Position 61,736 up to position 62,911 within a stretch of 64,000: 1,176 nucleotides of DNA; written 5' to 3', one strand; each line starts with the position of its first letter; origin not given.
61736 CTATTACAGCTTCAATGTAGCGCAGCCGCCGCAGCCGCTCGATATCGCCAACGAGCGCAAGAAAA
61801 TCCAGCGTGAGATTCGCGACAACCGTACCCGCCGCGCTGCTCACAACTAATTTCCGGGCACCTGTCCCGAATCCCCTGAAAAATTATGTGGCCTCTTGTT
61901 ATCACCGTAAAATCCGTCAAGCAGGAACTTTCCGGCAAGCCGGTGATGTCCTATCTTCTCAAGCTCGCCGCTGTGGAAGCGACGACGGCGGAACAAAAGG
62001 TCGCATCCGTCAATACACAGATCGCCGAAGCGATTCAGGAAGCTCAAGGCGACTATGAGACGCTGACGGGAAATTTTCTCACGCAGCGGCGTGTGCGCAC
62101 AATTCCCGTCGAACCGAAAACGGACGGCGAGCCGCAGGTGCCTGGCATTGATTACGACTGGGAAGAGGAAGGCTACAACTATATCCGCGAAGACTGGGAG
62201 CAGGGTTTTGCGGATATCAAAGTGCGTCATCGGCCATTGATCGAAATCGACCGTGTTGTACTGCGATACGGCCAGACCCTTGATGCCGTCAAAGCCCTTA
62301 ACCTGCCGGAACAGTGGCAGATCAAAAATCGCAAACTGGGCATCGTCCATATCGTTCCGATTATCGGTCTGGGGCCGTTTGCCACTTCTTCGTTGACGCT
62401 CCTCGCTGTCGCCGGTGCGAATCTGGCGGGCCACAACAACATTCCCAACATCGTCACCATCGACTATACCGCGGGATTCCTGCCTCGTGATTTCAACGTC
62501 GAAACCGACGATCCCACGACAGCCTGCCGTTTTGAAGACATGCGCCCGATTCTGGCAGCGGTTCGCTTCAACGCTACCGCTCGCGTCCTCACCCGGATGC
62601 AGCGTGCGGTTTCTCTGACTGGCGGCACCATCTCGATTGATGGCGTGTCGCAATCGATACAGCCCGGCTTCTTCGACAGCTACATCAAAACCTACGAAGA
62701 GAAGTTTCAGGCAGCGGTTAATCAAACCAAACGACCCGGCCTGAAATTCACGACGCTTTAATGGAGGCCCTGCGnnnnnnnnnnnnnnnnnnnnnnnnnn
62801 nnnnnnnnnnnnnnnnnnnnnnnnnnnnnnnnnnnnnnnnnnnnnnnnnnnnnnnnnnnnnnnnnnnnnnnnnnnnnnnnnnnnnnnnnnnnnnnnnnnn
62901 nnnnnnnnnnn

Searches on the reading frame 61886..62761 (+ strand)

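Call 11: search_protein_families(library=phrogs, proteins=[window:61886-62761:+], max_evalue=0.001)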
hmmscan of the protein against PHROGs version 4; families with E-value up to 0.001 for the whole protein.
window:61886-62761:+ (291 aa): 1 family
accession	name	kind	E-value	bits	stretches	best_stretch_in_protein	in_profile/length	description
phrog_772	-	tail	1.5e-12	48.5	1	93-259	97-265/305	tail fiber protein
